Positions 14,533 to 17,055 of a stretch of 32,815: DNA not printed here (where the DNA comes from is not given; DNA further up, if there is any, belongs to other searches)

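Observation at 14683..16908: dcw-cluster class B PBP has lost both catalytic lysines (SxxK reads S-M-F-D, KTG reads F-S-G)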

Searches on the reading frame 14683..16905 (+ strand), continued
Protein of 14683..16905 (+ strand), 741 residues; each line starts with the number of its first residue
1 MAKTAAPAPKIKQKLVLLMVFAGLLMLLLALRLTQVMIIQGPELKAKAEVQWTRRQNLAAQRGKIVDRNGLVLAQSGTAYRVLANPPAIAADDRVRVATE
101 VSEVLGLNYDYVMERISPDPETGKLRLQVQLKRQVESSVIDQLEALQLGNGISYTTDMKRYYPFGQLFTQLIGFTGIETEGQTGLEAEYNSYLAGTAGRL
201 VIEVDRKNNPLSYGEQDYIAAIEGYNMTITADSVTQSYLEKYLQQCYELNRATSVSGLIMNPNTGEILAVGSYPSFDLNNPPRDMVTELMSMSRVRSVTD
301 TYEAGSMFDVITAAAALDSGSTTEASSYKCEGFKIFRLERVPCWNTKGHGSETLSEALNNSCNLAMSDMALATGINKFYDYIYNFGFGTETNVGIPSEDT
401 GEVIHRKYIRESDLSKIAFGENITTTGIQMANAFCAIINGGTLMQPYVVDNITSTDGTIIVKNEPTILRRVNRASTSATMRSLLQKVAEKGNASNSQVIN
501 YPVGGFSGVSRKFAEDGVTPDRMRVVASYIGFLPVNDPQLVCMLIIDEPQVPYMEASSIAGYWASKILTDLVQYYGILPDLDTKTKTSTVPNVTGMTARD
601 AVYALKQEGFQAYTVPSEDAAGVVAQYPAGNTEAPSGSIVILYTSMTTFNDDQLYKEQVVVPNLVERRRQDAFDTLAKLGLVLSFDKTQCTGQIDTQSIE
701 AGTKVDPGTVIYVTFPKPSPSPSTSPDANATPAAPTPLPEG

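Call 64: search_protein_families(library=ncbifam, proteins=[window:14683-16905:+, L027:10001-12181:+, L030:10001-12205:+], max_evalue=0.00001)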
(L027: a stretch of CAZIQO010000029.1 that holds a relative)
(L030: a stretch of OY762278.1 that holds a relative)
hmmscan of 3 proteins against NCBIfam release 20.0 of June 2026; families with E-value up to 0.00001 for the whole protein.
window:14683-16905:+ (741 aa): 21 families
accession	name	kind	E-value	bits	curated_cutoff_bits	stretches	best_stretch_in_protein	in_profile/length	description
TIGR02214.1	spoVD_pbp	equivalog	2.4e-142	475.5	688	1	16-644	3-634/636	stage V sporulation protein D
TIGR03423.1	pbp2_mrdA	equivalog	3.8e-80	270.1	455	1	14-571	2-590/593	penicillin-binding protein 2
NF053573.1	PBP2_PenA_Neis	exception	2.7e-63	214.4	1105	1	18-579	36-568/572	peptidoglycan D,D-transpeptidase PBP2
NF011685.0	PRK15105.1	subfamily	1.1e-50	172.9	737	1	14-590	23-577/588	peptidoglycan glycosyltransferase FtsI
NF038271.1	strep_PBP2X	exception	2.1e-50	171.7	1050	1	10-550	21-594/750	penicillin-binding protein PBP2X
NF051842.1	PBP4_5_Efaec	equivalog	1e-28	100.1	700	1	56-464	159-576/668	penicillin-binding protein PBP4(5)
NF008061.0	PRK10795.1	equivalog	6.3e-24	84.5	962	1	180-460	206-495/634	peptidoglycan DD-transpeptidase MrdA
TIGR02074.1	PBP_1a_fam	subfamily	1.3e-21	77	508.75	1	219-514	218-487/535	PBP1A family penicillin-binding protein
NF038278.1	strep_PBP2B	exception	2.7e-20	72.4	975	1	181-457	263-553/678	penicillin-binding protein PBP2B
NF000237.1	MECA_PBP2A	equivalog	1.6e-15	56.4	750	1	53-454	142-555/668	PBP2a family beta-lactam-resistant peptidoglycan transpeptidase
NF000409.1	MECA_pure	exception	2.9e-13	49.2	1490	1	54-452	143-553/668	PBP2a family beta-lactam-resistant peptidoglycan transpeptidase MecA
NF033378.1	MECD_PBP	exception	5.6e-12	44.7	1450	1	36-448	132-557/678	PBP2a family beta-lactam-resistant peptidoglycan transpeptidase MecD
NF051885.1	tranpepglycosPbpC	equivalog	2.6e-11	42.9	900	1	296-514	353-548/632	multimodular transpeptidase-transglycosylase PbpC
NF000410.1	MECA1_pure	exception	4.5e-10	38.3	1480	1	54-452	142-551/666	PBP2a family beta-lactam-resistant peptidoglycan transpeptidase MecA1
NF000407.1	MECC_PBP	exception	5.5e-10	38.1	1500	1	181-462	276-562/665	PBP2a family beta-lactam-resistant peptidoglycan transpeptidase MecC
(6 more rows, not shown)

L027:10001-12181:+ (727 aa): 25 families
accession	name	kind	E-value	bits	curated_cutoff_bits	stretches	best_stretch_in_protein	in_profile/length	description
TIGR02214.1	spoVD_pbp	equivalog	8.4e-183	609.1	688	1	15-635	4-634/636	stage V sporulation protein D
TIGR03423.1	pbp2_mrdA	equivalog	1.2e-100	337.8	455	1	13-564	2-590/593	penicillin-binding protein 2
NF053573.1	PBP2_PenA_Neis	exception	2.3e-82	277.4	1105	1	17-572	36-568/572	peptidoglycan D,D-transpeptidase PBP2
NF038271.1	strep_PBP2X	exception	1e-66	225.6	1050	1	40-642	52-697/750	penicillin-binding protein PBP2X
NF011685.0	PRK15105.1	subfamily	1.4e-63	215.4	737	1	16-576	26-569/588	peptidoglycan glycosyltransferase FtsI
NF008061.0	PRK10795.1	equivalog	5.8e-37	127.6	962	1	17-541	23-594/634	peptidoglycan DD-transpeptidase MrdA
NF051842.1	PBP4_5_Efaec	equivalog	6.7e-37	127.2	700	1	56-514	160-623/668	penicillin-binding protein PBP4(5)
TIGR02074.1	PBP_1a_fam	subfamily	2.7e-35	122.2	508.75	1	215-510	220-489/535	PBP1A family penicillin-binding protein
NF038278.1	strep_PBP2B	exception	1.4e-27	96.5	975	1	172-539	260-652/678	penicillin-binding protein PBP2B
NF000237.1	MECA_PBP2A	equivalog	2.4e-23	82.3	750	1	48-543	138-637/668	PBP2a family beta-lactam-resistant peptidoglycan transpeptidase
NF000409.1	MECA_pure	exception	7.4e-21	74.3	1490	1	48-543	138-637/668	PBP2a family beta-lactam-resistant peptidoglycan transpeptidase MecA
NF051885.1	tranpepglycosPbpC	equivalog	8.7e-21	74.2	900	1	222-509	295-549/632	multimodular transpeptidase-transglycosylase PbpC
NF000410.1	MECA1_pure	exception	1.6e-18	66.2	1480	1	48-543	137-635/666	PBP2a family beta-lactam-resistant peptidoglycan transpeptidase MecA1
NF000408.1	MECA2_pure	exception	1.6e-18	66.2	1525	1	50-543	140-637/668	PBP2a family beta-lactam-resistant peptidoglycan transpeptidase MecA2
NF033378.1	MECD_PBP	exception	9.2e-17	60.6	1450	1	53-507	145-612/678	PBP2a family beta-lactam-resistant peptidoglycan transpeptidase MecD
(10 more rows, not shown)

L030:10001-12205:+ (735 aa): 22 families
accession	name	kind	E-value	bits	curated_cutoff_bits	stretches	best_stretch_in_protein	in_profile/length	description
TIGR02214.1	spoVD_pbp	equivalog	9.6e-144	480.1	688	1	16-637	3-634/636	stage V sporulation protein D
TIGR03423.1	pbp2_mrdA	equivalog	1.9e-79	267.8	455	1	13-567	1-591/593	penicillin-binding protein 2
NF053573.1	PBP2_PenA_Neis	exception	6.6e-71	239.5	1105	1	12-574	26-568/572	peptidoglycan D,D-transpeptidase PBP2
NF038271.1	strep_PBP2X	exception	2.5e-54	184.7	1050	1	10-639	21-692/750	penicillin-binding protein PBP2X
NF011685.0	PRK15105.1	subfamily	1.3e-47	162.7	737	1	14-578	23-569/588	peptidoglycan glycosyltransferase FtsI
NF008061.0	PRK10795.1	equivalog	5.7e-25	87.9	962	1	175-455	206-495/634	peptidoglycan DD-transpeptidase MrdA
NF051842.1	PBP4_5_Efaec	equivalog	1.3e-24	86.6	700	1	56-503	159-611/668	penicillin-binding protein PBP4(5)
TIGR02074.1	PBP_1a_fam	subfamily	2e-23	83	508.75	1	217-511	221-489/535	PBP1A family penicillin-binding protein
NF038278.1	strep_PBP2B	exception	7.6e-19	67.6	975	1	173-542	260-653/678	penicillin-binding protein PBP2B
NF033378.1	MECD_PBP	exception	9.9e-14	50.5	1450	1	56-441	147-555/678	PBP2a family beta-lactam-resistant peptidoglycan transpeptidase MecD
NF038276.1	strep_PBP2A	exception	2.2e-13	49.3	1100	1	412-511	487-586/716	penicillin-binding protein PBP2A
NF033483.0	PknB_PASTA_kin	equivalog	1e-12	47.9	450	1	577-706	429-560/563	Stk1 family PASTA domain-containing Ser/Thr kinase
NF000237.1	MECA_PBP2A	equivalog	1.6e-12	46.6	750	1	51-273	140-368/668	PBP2a family beta-lactam-resistant peptidoglycan transpeptidase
NF051885.1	tranpepglycosPbpC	equivalog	1.6e-11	43.6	900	1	287-510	349-549/632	multimodular transpeptidase-transglycosylase PbpC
NF000409.1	MECA_pure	exception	8e-11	41.1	1490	1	53-274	142-369/668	PBP2a family beta-lactam-resistant peptidoglycan transpeptidase MecA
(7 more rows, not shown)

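Call 65: find_homologous_proteins(query=P0163, max_evalue=1e-30)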
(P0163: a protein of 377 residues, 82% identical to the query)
Query P0163 (377 aa): 7905 proteins with E <= 1e-30 among 8000 candidates; the best 120 are listed.
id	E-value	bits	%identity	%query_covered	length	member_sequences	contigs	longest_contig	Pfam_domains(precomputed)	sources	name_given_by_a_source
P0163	6.1e-238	807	100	100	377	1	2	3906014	PF01098.25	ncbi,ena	-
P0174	5.9e-235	797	98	100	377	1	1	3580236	PF01098.25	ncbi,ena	-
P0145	2.6e-233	792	97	100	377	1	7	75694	PF01098.25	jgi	jgi:cell division protein FtsW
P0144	5.2e-233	791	96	100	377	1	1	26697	PF01098.25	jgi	jgi:cell division protein FtsW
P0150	1.4e-232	790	96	100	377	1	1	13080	PF01098.25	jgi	jgi:cell division protein FtsW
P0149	1.6e-232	789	96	100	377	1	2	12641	PF01098.25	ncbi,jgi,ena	-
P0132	1.3e-231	786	96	100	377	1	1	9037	PF01098.25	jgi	-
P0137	2.0e-231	786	96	100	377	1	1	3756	PF01098.25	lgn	-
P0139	5.0e-231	784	96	100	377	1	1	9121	PF01098.25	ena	-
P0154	4.5e-229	778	95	100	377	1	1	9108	PF01098.25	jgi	-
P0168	2.2e-228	776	94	100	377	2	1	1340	PF01098.25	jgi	jgi:cell division protein FtsW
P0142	9.7e-222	754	92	100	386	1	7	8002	PF01098.25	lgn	-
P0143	1.0e-221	754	92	100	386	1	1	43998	PF01098.25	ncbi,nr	ncbi:MAG: putative lipid II flippase FtsW [Eubacteriales bacterium]|nr:putative lipid II flippase Ft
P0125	1.1e-220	750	91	100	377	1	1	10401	PF01098.25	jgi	-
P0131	3.1e-220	749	92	100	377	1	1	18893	PF01098.25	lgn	-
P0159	1.5e-208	711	86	100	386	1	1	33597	PF01098.25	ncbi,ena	-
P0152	1.1e-207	708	85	100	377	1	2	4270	PF01098.25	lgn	-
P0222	1.5e-207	707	86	99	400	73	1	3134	PF01098.25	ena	-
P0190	3.0e-207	706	86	99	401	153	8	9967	PF01098.25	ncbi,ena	-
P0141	4.0e-207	706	86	99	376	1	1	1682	PF01098.25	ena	-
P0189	2.4e-206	703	86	99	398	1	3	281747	PF01098.25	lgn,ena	-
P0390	3.3e-206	703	92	94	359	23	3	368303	PF01098.25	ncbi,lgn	-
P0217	4.1e-205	699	85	100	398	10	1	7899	PF01098.25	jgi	jgi:cell division protein FtsW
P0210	3.1e-203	693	84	99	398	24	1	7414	PF01098.25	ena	-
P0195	3.4e-201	686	84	99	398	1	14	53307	PF01098.25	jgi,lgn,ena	-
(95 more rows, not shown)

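Call 66: find_encoding_contigs(protein=P0190, flank=10000, max_places=6)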
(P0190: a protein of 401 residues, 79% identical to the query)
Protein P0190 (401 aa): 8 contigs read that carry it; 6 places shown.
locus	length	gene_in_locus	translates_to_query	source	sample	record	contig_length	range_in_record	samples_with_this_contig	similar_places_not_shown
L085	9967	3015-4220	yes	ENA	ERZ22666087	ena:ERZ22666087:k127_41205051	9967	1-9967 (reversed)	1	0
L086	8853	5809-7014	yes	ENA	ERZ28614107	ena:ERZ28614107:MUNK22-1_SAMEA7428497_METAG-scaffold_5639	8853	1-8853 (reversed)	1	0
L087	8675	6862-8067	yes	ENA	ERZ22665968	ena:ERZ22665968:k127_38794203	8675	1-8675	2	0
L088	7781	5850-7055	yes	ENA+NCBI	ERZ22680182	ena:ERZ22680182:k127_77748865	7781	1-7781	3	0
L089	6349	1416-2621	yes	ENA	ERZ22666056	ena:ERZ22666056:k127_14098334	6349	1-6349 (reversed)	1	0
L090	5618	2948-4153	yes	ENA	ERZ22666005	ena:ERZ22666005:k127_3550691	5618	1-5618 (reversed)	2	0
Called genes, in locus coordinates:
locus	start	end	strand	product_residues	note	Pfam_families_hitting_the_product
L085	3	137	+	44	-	?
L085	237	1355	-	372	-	-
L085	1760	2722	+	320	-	PF12146:Hydrolase_4, PF00561:Abhydrolase_1, PF12697:Abhydrolase_6, PF00326:Peptidase_S9 (faint)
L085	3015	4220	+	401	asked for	PF01098:FTSW_RODA_SPOVE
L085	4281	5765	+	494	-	PF08478:POTRA_1, PF03799:FtsQ_DivIB_C (weak)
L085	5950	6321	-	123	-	PF01325:Fe_dep_repress, PF02742:Fe_dep_repr_C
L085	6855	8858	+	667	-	PF00009:GTP_EFTU (faint), PF01926:MMR_HSR1, PF02421:FeoB_N, PF17910:FeoB_Cyto, PF07670:Gate, PF07664:FeoB_C, PF07670:Gate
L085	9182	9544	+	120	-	PF13192:Thioredoxin_3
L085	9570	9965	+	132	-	?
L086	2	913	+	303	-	?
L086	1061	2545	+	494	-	PF13145:Rotamase_2 (weak)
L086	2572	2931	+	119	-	PF00301:Rubredoxin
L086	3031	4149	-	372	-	-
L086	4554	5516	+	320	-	PF12146:Hydrolase_4, PF00561:Abhydrolase_1, PF12697:Abhydrolase_6, PF00326:Peptidase_S9 (faint)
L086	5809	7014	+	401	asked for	PF01098:FTSW_RODA_SPOVE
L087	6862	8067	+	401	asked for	PF01098:FTSW_RODA_SPOVE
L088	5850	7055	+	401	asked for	PF01098:FTSW_RODA_SPOVE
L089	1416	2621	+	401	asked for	PF01098:FTSW_RODA_SPOVE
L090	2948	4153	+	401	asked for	PF01098:FTSW_RODA_SPOVE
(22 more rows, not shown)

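Call 67: find_encoding_contigs(protein=P0007, flank=2000, max_places=8)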
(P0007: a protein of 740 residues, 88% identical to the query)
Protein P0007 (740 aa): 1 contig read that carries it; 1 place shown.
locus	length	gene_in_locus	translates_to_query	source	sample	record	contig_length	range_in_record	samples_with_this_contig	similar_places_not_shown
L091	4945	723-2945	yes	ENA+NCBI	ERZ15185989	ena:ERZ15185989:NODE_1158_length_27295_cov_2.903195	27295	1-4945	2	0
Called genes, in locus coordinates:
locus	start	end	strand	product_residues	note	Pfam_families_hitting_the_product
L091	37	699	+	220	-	-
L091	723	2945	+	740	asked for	PF03717:PBP_dimer, PF00905:Transpeptidase, PF03793:PASTA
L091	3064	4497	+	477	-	PF01225:Mur_ligase, PF08245:Mur_ligase_M, PF02875:Mur_ligase_C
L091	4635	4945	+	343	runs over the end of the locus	PF00953:Glycos_transf_4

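Call 68: list_cluster_members(proteins=[P0190, P0222, P0210, P0189, P0217, P0195, P0390, P0159, P0152, P0141])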
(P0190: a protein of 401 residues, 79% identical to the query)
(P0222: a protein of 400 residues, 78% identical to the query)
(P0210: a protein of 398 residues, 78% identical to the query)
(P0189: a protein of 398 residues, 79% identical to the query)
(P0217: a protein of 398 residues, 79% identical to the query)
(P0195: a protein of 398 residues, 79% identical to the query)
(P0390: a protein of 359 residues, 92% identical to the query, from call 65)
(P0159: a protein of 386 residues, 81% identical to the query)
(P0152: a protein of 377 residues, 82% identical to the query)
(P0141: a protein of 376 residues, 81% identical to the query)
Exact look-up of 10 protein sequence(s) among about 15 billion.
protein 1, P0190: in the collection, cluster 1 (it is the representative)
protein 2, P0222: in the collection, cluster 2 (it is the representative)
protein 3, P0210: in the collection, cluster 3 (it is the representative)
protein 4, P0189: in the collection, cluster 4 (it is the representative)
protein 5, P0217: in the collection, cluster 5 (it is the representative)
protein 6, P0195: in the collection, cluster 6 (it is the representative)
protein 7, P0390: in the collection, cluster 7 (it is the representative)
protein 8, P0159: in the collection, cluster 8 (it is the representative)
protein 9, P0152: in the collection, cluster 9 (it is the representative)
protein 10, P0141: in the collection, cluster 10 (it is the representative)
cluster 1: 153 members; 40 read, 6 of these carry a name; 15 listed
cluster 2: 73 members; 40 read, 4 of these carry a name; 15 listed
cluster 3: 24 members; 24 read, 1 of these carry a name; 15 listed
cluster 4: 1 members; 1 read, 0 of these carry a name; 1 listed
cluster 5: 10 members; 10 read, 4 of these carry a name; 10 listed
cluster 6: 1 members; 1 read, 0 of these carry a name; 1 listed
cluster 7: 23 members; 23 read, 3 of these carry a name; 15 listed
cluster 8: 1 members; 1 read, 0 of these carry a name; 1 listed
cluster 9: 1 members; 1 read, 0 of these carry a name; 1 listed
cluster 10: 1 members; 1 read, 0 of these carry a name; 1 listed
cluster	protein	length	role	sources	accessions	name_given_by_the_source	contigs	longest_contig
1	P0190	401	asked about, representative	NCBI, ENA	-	-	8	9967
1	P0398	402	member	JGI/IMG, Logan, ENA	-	cell division protein FtsW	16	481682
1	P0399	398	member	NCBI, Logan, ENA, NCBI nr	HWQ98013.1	MAG TPA: putative lipid II flippase FtsW [Clostridia bacterium] | putative lipid II flippase FtsW [Clostridia bacterium]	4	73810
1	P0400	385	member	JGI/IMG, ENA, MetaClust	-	cell division protein FtsW | \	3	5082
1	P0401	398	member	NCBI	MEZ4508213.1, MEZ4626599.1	MAG: putative lipid II flippase FtsW [Eubacteriales bacterium]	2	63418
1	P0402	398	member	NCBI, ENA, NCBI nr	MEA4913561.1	MAG: putative lipid II flippase FtsW [Christensenella sp.] | putative lipid II flippase FtsW [Christensenella sp.]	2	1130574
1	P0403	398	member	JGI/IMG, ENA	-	cell division protein FtsW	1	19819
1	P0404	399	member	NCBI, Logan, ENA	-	-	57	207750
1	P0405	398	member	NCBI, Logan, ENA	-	-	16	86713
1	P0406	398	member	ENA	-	-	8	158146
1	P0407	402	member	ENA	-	-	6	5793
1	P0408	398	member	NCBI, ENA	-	-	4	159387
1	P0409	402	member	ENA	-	-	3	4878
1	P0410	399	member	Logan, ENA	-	-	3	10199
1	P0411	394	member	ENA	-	-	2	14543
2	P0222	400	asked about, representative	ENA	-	-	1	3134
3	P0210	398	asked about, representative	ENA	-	-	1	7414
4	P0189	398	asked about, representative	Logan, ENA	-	-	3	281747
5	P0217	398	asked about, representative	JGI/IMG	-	cell division protein FtsW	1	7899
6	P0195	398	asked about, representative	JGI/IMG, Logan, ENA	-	-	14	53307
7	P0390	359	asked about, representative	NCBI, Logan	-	-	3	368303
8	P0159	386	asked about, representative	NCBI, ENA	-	-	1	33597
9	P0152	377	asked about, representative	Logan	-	-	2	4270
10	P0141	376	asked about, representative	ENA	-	-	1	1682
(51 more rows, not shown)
